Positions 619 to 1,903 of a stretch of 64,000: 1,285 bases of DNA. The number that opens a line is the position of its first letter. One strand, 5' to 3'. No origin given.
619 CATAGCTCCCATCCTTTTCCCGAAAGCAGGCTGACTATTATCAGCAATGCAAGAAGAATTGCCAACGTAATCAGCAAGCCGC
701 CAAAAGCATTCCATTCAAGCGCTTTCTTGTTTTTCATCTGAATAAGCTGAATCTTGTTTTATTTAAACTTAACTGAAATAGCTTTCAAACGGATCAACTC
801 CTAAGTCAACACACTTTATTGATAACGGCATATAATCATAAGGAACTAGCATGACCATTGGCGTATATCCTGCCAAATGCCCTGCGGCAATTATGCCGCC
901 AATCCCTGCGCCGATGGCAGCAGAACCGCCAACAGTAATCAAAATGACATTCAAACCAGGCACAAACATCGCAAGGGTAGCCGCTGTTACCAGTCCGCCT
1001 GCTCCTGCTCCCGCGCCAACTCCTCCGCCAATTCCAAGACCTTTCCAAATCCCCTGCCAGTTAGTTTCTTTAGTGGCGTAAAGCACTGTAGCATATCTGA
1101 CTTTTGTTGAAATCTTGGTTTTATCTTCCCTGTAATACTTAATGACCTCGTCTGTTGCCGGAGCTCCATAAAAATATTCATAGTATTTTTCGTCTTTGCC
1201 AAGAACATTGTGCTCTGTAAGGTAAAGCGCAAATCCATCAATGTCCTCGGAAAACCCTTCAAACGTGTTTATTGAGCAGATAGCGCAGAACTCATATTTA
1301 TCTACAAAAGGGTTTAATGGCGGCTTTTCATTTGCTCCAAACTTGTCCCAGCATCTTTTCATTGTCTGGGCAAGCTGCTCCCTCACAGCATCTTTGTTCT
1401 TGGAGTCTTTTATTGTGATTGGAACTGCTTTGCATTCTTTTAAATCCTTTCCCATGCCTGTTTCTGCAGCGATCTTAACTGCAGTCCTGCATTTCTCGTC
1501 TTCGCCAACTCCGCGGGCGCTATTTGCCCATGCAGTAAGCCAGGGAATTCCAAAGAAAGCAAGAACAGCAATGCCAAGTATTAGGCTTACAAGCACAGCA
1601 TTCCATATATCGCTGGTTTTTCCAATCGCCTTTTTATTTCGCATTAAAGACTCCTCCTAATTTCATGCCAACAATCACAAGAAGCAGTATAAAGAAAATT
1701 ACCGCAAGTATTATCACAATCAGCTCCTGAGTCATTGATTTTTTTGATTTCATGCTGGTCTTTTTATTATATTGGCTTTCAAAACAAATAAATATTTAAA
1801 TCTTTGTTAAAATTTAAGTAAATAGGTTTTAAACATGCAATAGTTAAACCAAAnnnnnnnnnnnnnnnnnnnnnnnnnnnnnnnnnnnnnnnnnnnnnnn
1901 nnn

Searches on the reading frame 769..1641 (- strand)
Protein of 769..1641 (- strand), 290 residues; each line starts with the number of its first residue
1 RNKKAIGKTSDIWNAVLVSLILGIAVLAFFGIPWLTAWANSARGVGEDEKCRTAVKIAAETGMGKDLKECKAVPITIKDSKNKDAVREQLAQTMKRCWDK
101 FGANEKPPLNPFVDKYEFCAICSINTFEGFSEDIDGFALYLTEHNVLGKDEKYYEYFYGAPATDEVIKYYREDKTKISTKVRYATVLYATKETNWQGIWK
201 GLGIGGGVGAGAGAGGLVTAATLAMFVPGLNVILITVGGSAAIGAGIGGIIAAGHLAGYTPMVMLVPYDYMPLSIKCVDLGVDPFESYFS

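Call 10: search_protein_families(library=pfam, proteins=[window:769-1641:-], max_evalue=0.001)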
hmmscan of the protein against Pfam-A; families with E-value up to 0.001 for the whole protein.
window:769-1641:- (290 aa): 0 families

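Call 73: search_protein_families(library=pfam, proteins=[window:769-1641:-], max_evalue=5)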
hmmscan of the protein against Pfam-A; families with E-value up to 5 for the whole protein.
window:769-1641:- (290 aa): 1 family
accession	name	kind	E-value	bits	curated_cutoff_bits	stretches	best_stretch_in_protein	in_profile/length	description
PF13450.12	NAD_binding_8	-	2.2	9.1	21.9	1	211-235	3-25/68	NAD(P)-binding Rossmann-like domain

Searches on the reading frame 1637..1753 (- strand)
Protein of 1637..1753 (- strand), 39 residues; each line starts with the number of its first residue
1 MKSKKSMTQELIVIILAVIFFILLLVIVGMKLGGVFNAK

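Call 73: search_protein_families(library=pfam, proteins=[window:1637-1753:-], max_evalue=5)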
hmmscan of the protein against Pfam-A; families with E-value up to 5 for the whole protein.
seq(39 aa): 5 families
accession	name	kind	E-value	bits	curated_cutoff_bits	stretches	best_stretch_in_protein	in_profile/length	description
PF24284.1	DUF7472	-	0.00066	20.2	27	1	3-33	3-33/65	Family of unknown function (DUF7472)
PF17870.6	Insulin_TMD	-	0.0075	16.8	33.4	1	11-29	15-33/47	Insulin receptor trans-membrane segment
PF13800.11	Sigma_reg_N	-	0.22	12.2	26.3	1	9-38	11-40/91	Sigma factor regulator N-terminal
PF10717.14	ODV-E18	-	0.4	11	28.1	1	7-28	22-43/87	Occlusion-derived virus envelope protein ODV-E18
PF09889.16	DUF2116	-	1.6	9.2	26.8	1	4-30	33-56/59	Probable treble clef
